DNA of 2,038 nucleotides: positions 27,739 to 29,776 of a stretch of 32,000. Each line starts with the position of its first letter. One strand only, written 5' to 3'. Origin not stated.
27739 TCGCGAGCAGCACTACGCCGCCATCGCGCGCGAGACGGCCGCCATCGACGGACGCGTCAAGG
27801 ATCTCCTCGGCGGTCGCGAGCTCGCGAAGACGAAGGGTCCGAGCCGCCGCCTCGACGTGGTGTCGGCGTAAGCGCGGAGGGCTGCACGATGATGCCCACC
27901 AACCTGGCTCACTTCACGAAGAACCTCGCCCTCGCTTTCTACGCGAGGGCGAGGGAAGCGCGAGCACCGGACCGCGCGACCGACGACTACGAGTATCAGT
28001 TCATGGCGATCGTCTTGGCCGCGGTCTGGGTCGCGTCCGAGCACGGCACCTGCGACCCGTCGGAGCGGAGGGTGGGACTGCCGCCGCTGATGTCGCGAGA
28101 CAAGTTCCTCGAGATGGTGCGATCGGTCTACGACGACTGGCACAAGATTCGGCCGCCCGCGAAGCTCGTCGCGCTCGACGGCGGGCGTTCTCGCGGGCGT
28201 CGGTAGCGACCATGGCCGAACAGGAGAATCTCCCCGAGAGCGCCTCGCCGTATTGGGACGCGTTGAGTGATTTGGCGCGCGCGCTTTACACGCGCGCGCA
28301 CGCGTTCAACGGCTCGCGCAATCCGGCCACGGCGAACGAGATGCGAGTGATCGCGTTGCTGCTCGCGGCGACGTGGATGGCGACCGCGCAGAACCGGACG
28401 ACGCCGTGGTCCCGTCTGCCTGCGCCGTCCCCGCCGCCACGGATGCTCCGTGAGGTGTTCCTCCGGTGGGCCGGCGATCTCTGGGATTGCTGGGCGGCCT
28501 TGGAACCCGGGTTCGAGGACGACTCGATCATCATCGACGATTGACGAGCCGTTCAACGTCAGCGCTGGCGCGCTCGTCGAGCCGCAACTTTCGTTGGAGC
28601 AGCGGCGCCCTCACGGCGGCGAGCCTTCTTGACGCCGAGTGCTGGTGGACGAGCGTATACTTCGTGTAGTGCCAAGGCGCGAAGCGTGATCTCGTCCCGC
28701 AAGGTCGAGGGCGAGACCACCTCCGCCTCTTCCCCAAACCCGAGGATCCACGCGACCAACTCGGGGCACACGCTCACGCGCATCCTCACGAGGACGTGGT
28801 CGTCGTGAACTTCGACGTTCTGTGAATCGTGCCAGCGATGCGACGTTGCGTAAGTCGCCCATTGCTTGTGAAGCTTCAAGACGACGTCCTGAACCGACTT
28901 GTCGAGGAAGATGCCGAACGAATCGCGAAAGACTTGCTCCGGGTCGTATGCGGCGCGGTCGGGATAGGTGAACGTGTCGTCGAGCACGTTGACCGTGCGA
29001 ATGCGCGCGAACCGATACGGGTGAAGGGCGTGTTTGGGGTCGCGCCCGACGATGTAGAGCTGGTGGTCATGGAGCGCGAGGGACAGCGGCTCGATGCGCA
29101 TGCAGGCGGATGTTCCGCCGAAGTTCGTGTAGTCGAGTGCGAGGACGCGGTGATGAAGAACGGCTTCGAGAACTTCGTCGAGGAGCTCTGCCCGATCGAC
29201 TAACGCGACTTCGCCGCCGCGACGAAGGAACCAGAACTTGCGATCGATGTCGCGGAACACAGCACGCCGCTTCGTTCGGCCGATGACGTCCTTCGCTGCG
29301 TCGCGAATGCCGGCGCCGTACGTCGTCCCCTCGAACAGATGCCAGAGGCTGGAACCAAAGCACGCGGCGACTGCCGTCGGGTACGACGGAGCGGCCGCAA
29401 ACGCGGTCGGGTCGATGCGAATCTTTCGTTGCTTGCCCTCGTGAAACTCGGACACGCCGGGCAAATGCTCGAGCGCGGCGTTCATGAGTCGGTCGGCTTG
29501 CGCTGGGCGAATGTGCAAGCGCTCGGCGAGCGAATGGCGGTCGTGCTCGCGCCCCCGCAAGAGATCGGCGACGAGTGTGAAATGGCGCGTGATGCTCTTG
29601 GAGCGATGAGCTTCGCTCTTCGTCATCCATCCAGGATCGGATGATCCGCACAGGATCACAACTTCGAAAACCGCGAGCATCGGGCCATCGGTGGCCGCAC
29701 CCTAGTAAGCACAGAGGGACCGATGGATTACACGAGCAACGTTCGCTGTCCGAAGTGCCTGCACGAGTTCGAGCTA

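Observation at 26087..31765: Twin regulator-plus-DUF2130-like nuclease cassettes: candidate uncharacterised defence locus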

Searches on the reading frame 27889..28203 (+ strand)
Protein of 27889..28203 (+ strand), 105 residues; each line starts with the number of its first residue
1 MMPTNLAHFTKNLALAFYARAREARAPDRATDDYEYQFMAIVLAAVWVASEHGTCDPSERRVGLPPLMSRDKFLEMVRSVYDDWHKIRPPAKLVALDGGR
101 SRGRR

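Call 8: search_protein_families(library=pfam, proteins=[window:27889-28203:+], max_evalue=0.1)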
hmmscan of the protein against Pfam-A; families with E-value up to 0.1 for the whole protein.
window:27889-28203:+ (105 aa): 0 families

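Call 9: search_protein_families(library=padloc, proteins=[window:27889-28203:+], max_evalue=0.1)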
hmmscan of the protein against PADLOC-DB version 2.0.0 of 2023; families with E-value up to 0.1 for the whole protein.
window:27889-28203:+ (105 aa): 0 families

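Call 10: search_protein_families(library=ncbifam, proteins=[window:27889-28203:+], max_evalue=0.1)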
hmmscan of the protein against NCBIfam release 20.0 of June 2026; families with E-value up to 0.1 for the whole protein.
window:27889-28203:+ (105 aa): 1 family
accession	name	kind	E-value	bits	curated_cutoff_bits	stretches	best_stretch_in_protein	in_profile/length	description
NF047746.1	SocB_toxin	equivalog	0.099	11.7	210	1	65-87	192-214/228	type VI toxin-antitoxin system SocB family DNA replication inhibitor toxin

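Call 78: search_protein_families(library=phrogs, proteins=[window:27889-28203:+], max_evalue=0.01)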
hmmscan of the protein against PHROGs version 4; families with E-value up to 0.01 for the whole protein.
window:27889-28203:+ (105 aa): 0 families

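Call 100: search_protein_representatives(alignment_id=A9)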
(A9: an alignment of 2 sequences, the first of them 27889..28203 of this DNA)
Query: 2 sequences, 117 profile positions. Proteins with E-value up to 0.001 (for the whole library): 15; up to 1e-10: 8; up to 1e-30: 2. The best 15 are listed.
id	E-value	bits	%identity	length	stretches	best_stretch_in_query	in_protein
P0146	2.7e-57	208.0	-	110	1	1-110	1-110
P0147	1.9e-43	163.3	-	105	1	7-115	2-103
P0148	3.0e-18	82.1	-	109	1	15-99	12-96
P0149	2.2e-17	79.3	-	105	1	11-114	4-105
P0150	5.9e-17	77.9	-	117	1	18-105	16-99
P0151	4.5e-14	68.6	-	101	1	13-99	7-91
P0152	1.7e-12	63.5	-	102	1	15-103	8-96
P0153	5.5e-11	58.7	-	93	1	16-99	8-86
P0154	3.8e-09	52.7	-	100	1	22-110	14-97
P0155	9.6e-09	51.4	-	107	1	21-110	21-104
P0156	1.5e-08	50.8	-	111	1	42-102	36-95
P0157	8.3e-08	48.4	-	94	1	61-115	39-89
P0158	2.2e-07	47.1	-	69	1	43-108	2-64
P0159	5.2e-07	45.8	-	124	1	21-107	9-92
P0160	1.5e-05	41.2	-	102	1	19-99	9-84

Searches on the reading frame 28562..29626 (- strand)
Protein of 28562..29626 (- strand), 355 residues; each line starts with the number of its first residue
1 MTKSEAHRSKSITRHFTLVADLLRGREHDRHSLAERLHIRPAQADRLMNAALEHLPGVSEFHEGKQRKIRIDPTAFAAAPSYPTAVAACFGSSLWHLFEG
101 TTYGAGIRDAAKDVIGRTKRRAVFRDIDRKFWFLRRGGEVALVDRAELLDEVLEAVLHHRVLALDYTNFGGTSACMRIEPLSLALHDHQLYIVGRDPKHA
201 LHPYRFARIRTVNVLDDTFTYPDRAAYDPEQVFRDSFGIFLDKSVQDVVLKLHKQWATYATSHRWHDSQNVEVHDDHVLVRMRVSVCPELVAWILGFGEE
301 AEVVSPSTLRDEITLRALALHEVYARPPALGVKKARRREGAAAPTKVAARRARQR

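Call 8: search_protein_families(library=pfam, proteins=[window:28562-29626:-], max_evalue=0.1)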
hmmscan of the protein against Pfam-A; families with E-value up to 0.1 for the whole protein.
window:28562-29626:- (355 aa): 2 families
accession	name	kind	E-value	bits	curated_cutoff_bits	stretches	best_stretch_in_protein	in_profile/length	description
PF25583.1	WCX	-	3e-14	53.5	23.9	1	246-317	3-72/76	WCX domain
PF13280.12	WYL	-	4.4e-09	36.6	21.8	1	147-213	1-69/70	WYL domain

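Call 9: search_protein_families(library=padloc, proteins=[window:28562-29626:-], max_evalue=0.1)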
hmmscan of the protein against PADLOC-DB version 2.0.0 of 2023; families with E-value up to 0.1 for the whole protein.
window:28562-29626:- (355 aa): 3 families
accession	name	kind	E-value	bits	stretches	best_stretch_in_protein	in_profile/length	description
PDLC01652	WYL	-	5e-28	96.5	1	145-316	16-157/162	"CAS-I,CAS-II,CAS-III,CAS-IV,CAS-V,CAS-VI; associated_signaling"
PDLC01766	Cas3c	-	5.1e-19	66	1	178-325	172-317/1009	-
PDLC01457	WYL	-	1.1e-12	46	1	12-308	3-228/229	"CAS-I,CAS-II,CAS-III,CAS-IV,CAS-V,CAS-VI; associated_signaling"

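Call 10: search_protein_families(library=ncbifam, proteins=[window:28562-29626:-], max_evalue=0.1)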
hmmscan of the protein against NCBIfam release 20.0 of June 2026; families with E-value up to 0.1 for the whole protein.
window:28562-29626:- (355 aa): 0 families

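Call 78: search_protein_families(library=phrogs, proteins=[window:28562-29626:-], max_evalue=0.01)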
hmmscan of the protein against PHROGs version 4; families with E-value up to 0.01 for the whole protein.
window:28562-29626:- (355 aa): 1 family
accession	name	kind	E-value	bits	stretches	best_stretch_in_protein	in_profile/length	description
phrog_13105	-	unknown function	6.1e-09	36.8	1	147-228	147-228/239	-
